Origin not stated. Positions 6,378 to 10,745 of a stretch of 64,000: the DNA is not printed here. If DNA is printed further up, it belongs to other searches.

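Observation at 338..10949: Small-giant-small-giant operon encoding a GT9 heptosyltransferase-like fusion next to a 1879-aa tandem-repeat protein: a candidate adhesin plus dedicated glycosyltransferase (BAHT-like) system with paired small acidic partner proteins.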

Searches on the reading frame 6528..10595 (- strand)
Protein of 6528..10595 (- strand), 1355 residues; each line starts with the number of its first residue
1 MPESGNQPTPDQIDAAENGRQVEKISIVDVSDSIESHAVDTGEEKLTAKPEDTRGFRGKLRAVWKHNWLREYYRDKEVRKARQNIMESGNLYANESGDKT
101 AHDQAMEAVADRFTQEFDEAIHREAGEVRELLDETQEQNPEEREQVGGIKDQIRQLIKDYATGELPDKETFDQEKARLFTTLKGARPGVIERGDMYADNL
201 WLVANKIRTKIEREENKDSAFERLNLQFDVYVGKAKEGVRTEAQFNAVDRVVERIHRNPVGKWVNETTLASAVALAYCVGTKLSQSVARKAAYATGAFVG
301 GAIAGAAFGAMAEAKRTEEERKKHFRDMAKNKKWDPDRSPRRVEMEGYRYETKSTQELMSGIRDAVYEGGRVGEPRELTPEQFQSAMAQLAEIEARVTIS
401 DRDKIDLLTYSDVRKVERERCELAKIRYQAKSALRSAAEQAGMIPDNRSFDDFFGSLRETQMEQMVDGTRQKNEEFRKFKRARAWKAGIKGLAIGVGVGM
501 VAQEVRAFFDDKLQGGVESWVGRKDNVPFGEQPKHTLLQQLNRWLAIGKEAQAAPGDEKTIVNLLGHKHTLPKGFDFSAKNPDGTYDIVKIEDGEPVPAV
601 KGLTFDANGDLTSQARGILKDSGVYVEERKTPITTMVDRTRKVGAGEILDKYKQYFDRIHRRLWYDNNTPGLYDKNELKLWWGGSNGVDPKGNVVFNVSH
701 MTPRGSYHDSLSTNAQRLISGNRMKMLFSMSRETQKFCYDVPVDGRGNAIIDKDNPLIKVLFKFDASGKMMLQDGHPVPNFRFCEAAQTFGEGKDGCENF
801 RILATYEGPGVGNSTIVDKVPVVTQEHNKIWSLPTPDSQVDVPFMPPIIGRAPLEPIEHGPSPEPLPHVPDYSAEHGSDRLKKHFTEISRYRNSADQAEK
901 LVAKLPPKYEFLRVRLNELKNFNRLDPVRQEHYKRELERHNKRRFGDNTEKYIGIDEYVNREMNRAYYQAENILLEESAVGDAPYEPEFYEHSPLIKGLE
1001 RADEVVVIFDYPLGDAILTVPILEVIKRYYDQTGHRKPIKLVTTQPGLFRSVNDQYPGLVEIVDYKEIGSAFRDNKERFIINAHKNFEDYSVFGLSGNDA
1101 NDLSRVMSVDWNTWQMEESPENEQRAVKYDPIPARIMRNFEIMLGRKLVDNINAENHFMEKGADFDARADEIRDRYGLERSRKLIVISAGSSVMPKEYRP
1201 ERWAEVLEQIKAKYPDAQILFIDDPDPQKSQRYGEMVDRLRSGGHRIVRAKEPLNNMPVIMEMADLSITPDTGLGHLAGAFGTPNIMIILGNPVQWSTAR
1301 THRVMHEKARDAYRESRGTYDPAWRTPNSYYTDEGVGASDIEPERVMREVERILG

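Call 7: search_protein_families(library=pfam, proteins=[window:6528-10595:-], max_evalue=0.1)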
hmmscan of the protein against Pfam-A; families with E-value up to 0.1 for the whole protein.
window:6528-10595:- (1355 aa): 1 family
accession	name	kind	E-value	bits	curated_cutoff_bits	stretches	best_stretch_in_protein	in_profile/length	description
PF01075.23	Glyco_transf_9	-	2.1e-10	40.8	22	1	1174-1287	102-207/247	Glycosyltransferase family 9 (heptosyltransferase)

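Call 8: search_protein_families(library=ncbifam, proteins=[window:6528-10595:-], max_evalue=0.1)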
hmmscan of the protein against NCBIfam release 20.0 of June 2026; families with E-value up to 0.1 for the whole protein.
window:6528-10595:- (1355 aa): 5 families
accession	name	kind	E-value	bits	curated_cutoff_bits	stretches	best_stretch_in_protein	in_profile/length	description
TIGR02193.1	heptsyl_trn_I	equivalog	2e-10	40.4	185.3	1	1172-1298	170-290/320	lipopolysaccharide heptosyltransferase I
TIGR02195.1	heptsyl_trn_II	equivalog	0.0016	17.6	134.6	1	1169-1287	161-280/339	lipopolysaccharide heptosyltransferase II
TIGR02201.1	heptsyl_trn_III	equivalog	0.0041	16.2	170.2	1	1154-1289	156-286/344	putative lipopolysaccharide heptosyltransferase III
NF008204.0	PRK10964.1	equivalog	0.018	14.2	437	1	1191-1288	187-278/322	lipopolysaccharide heptosyltransferase RfaC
NF041670.1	GvpQ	equivalog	0.075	13.2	100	0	97-142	19-64/137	gas vesicle protein GvpQ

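Call 16: find_homologous_proteins(query=window:6528-10595:-)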
Query window:6528-10595:- (1355 aa): 27 proteins with E <= 0.001 among 8000 candidates.
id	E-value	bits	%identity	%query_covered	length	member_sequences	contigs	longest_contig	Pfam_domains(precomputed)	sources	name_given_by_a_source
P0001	0.0e+0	3126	100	100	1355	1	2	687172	PF01075.24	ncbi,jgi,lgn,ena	ncbi:MAG: glycosyltransferase family 9 protein [Patescibacteria group bacterium]|jgi:ADP-heptose:LPS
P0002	9.4e-256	870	49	63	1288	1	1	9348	-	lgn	-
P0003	3.7e-212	726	32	99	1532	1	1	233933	PF01075.24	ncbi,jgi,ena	ncbi:MAG: glycosyltransferase family 9 protein [Patescibacteria group bacterium]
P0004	4.0e-180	619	40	64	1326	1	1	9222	-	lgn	-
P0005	2.5e-175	604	40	62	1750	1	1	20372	PF07714.24,PF00069.32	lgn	-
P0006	2.2e-164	567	37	67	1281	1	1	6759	-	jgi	-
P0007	1.9e-152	528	39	61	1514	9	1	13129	-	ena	-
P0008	2.0e-150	521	37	66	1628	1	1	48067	PF07714.24,PF00069.32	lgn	-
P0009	2.3e-148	514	43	30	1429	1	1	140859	-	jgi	-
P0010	4.1e-148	513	42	33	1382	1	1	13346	-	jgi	jgi:hypothetical protein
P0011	7.5e-147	509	36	67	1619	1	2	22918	PF07714.24,PF00069.32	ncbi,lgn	-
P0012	1.7e-142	495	38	62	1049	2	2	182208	-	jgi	-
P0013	3.4e-136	474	36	60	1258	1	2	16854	-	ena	-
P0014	1.1e-130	456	35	63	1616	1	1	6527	PF07714.24,PF00069.32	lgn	-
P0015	1.4e-130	455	34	62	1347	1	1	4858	-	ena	-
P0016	3.1e-123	431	35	62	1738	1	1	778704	-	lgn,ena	-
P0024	1.5e-104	369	37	37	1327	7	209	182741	-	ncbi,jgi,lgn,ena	jgi:hypothetical protein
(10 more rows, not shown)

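Call 20: find_encoding_contigs(protein=P0003, flank=10000, max_places=2)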
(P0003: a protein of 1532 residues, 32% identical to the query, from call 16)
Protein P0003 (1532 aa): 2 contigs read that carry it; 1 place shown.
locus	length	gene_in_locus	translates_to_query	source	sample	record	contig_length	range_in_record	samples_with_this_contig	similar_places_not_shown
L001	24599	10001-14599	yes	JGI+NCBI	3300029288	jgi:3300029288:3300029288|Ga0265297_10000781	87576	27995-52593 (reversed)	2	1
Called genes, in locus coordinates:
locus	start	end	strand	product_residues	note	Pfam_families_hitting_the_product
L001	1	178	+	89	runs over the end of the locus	PF00366:Ribosomal_S17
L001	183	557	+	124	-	PF00238:Ribosomal_L14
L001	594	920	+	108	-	PF00467:KOW, PF17136:ribosomal_L24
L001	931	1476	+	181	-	PF00281:Ribosomal_L5, PF00673:Ribosomal_L5_C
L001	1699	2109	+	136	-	PF00410:Ribosomal_S8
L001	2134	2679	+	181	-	PF00347:Ribosomal_L6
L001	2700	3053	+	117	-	PF00861:Ribosomal_L18p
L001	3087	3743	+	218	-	PF00333:Ribosomal_S5, PF03719:Ribosomal_S5_C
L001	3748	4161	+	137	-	-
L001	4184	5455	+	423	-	PF00344:SecY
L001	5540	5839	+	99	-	-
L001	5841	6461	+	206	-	-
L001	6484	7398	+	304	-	PF03741:TerC, PF04332:DUF475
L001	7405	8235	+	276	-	PF00557:Peptidase_M24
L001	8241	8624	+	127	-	PF03652:RuvX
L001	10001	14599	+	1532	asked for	PF01075:Glyco_transf_9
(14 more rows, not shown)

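Call 21: find_encoding_contigs(protein=P0016, flank=10000, max_places=2)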
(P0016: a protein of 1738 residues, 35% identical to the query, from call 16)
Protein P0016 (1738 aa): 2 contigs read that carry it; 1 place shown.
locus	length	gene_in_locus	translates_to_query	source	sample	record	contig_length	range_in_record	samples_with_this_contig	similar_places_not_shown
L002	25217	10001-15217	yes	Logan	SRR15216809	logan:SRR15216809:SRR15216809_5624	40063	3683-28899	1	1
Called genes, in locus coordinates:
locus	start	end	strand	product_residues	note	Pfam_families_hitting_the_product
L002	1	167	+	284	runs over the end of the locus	PF00181:Ribosomal_L2_N, PF03947:Ribosomal_L2_C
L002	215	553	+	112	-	PF00203:Ribosomal_S19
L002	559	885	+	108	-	PF00237:Ribosomal_L22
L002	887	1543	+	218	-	PF07650:KH_2, PF00189:Ribosomal_S3_C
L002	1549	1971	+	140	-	PF00252:Ribosomal_L16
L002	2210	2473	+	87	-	PF00366:Ribosomal_S17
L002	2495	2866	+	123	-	PF00238:Ribosomal_L14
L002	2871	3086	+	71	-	PF00467:KOW (weak), PF17136:ribosomal_L24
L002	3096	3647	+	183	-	PF00281:Ribosomal_L5, PF00673:Ribosomal_L5_C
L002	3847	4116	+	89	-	PF00253:Ribosomal_S14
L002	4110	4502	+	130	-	PF00410:Ribosomal_S8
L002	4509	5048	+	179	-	PF00347:Ribosomal_L6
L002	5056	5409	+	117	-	PF00861:Ribosomal_L18p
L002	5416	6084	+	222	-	PF00333:Ribosomal_S5, PF03719:Ribosomal_S5_C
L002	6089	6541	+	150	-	PF00828:Ribosomal_L27A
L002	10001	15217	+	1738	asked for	-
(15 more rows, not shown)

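Call 22: find_encoding_contigs(protein=P0012, flank=8000, max_places=1)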
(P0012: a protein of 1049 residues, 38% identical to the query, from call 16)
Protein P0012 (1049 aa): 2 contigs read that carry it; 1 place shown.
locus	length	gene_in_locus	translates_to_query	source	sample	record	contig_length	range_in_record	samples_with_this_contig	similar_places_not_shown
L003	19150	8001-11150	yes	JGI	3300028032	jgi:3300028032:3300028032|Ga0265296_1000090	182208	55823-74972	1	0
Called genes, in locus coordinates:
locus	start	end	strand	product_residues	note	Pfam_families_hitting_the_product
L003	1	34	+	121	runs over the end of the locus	-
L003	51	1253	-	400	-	PF08308:PEGA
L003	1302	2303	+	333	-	PF00012:HSP70 (faint), PF00022:Actin (faint), PF06723:MreB_Mbl, PF14450:FtsA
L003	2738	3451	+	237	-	PF03808:Glyco_tran_WecG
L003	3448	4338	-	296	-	PF01565:FAD_binding_4 (faint), PF02873:MurB_C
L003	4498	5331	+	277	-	PF00149:Metallophos, PF12850:Metallophos_2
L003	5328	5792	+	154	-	PF02075:RuvC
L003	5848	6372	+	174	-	PF01330:RuvA_N, PF00633:HHH (faint), PF14520:HHH_5, PF21176:RecR_HhH (faint)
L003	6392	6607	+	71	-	-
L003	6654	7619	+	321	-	PF05496:RuvB_N, PF00004:AAA, PF07728:AAA_5 (weak), PF17864:AAA_lid_4, PF05491:WHD_RuvB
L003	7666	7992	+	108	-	PF18908:DUF5663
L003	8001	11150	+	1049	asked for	-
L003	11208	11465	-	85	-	PF12728:HTH_17, PF13411:MerR_1, PF00376:MerR (weak)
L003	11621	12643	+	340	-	PF00389:2-Hacid_dh, PF03446:NAD_binding_2 (faint), PF02826:2-Hacid_dh_C, PF01262:AlaDh_PNT_C (weak), PF07991:KARI_N (weak)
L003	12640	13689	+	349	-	PF00483:NTP_transferase, PF12804:NTP_transf_3 (weak), PF22640:ManC_GMP_beta-helix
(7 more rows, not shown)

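Call 23: find_encoding_contigs(protein=P0009, flank=8000, max_places=1)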
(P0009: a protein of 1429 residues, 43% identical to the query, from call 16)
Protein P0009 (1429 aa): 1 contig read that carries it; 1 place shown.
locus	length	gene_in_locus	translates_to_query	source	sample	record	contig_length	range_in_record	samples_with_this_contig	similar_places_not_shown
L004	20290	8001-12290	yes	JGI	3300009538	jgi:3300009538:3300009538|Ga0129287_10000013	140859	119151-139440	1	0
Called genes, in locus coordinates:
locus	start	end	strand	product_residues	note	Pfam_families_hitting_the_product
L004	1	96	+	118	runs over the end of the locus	-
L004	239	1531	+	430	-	PF02403:Seryl_tRNA_N, PF00587:tRNA-synt_2b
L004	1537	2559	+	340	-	PF01820:Dala_Dala_lig_N, PF01071:GARS_A, PF02222:ATP-grasp, PF02655:ATP-grasp_3, PF02786:CPSase_L_D2 (faint), PF07478:Dala_Dala_lig_C, PF13535:ATP-grasp_4 (weak)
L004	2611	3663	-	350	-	PF01427:Peptidase_M15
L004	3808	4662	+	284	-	-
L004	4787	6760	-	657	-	PF02366:PMT, PF13231:PMT_2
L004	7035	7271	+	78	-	-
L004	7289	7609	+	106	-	PF18908:DUF5663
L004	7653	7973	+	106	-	PF18908:DUF5663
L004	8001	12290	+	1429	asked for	-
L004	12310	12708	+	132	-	-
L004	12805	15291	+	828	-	PF26449:DUF8128, PF02534:T4SS-DNA_transf (weak), PF01935:DUF87 (weak)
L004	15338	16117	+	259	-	PF04138:GtrA_DPMS_TM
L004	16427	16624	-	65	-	-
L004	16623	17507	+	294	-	PF00004:AAA (weak), PF13177:DNA_pol3_delta2, PF22608:DNAX_ATPase_lid, PF12169:DNA_pol3_gamma3, PF21694:DNA_pol3_delta_C (faint)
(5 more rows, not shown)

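Call 24: find_encoding_contigs(protein=P0024, flank=8000, max_places=1)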
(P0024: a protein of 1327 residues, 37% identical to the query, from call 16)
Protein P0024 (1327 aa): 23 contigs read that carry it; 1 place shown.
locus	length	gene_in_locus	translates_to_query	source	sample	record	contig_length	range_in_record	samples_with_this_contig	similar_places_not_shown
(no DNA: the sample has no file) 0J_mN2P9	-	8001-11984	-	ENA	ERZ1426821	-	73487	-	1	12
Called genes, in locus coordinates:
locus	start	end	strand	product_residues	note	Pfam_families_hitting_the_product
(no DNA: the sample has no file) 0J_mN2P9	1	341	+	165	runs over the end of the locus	PF01797:Y1_Tnp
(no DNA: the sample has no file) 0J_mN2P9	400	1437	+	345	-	PF00953:Glycos_transf_4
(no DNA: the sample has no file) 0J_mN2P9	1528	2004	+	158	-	PF02643:DUF192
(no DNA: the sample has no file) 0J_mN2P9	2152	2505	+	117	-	-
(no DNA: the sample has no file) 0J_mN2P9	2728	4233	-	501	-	PF13328:HD_4, PF01966:HD, PF04607:RelA_SpoT, PF02824:TGS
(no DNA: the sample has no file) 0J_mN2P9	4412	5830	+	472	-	PF00224:PK, PF02887:PK_C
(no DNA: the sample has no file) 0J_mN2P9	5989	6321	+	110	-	-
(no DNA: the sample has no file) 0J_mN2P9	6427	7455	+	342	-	PF02618:YceG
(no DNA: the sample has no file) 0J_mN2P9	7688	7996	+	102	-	PF18908:DUF5663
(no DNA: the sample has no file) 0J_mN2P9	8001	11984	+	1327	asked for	-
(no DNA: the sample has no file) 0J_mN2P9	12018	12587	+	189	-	-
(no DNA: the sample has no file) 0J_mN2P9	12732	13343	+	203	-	PF00881:Nitroreductase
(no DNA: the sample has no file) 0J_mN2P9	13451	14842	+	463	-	PF01566:Nramp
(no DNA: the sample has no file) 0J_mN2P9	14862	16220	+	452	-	PF13231:PMT_2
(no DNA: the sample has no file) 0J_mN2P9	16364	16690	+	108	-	PF04993:TfoX_N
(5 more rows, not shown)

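Call 25: find_encoding_contigs(protein=P0008, flank=8000, max_places=1)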
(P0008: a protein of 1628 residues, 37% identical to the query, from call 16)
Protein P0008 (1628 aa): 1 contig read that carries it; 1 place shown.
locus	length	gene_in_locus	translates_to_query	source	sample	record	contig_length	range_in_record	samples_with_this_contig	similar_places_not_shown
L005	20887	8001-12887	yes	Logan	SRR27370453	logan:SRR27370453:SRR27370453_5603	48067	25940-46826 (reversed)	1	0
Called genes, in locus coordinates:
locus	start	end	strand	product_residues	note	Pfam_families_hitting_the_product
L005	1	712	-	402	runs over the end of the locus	PF08308:PEGA, PF07676:PD40 (faint)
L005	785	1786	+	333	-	PF00022:Actin (weak), PF06723:MreB_Mbl, PF00012:HSP70, PF14450:FtsA (weak)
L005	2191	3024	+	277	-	PF03808:Glyco_tran_WecG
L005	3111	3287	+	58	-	-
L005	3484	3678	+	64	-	-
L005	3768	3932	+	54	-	-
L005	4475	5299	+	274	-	PF00149:Metallophos, PF12850:Metallophos_2 (weak)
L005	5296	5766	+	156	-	PF02075:RuvC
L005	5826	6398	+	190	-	PF01330:RuvA_N, PF00633:HHH (faint), PF14520:HHH_5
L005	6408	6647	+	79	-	-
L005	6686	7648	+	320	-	PF06068:TIP49 (faint), PF05496:RuvB_N, PF00004:AAA, PF07728:AAA_5 (weak), PF17864:AAA_lid_4, PF05491:WHD_RuvB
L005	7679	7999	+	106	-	PF18908:DUF5663 (weak)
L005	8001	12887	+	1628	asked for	PF07714:PK_Tyr_Ser-Thr (weak), PF00069:Pkinase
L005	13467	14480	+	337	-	PF00389:2-Hacid_dh, PF02826:2-Hacid_dh_C, PF03446:NAD_binding_2 (weak)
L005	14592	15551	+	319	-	-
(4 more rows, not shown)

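Call 31: search_protein_families(library=pfam, alignment_id=A1, max_evalue=0.01)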
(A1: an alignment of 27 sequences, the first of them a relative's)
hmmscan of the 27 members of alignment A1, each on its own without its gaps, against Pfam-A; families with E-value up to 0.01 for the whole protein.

A. member 1, P0001 (1355 aa): 1 family
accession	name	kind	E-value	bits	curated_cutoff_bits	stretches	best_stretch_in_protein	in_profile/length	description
PF01075.23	Glyco_transf_9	-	2.1e-10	40.8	22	1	1174-1287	102-207/247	Glycosyltransferase family 9 (heptosyltransferase)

B. families by the number of members that match (of 27 scanned): 13 families
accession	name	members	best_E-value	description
PF00069.31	Pkinase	5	6.6e-24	Protein kinase domain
PF07714.23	PK_Tyr_Ser-Thr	5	6.5e-14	Protein tyrosine and serine/threonine kinase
PF01075.23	Glyco_transf_9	2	2.1e-10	Glycosyltransferase family 9 (heptosyltransferase)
PF00535.33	Glycos_transf_2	2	0.00022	Glycosyl transferase family 2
PF06293.20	Kdo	2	0.00051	Lipopolysaccharide kinase (Kdo/WaaP) family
PF17667.7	Pkinase_fungal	2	0.0011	Fungal protein kinase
PF25509.1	DUF7916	2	0.0045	Domain of unknown function (DUF7916)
PF14531.12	Kinase-like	1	0.0021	Kinase-like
PF05524.18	PEP-utilisers_N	1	0.0024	PEP-utilising enzyme, N-terminal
PF13641.12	Glyco_tranf_2_3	1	0.004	Glycosyltransferase like family 2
PF25587.1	Rv2743c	1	0.004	Rv2743c family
PF13632.12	Glyco_trans_2_3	1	0.0043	Glycosyl transferase family group 2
PF18058.6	SbsC_C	1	0.0057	SbsC C-terminal domain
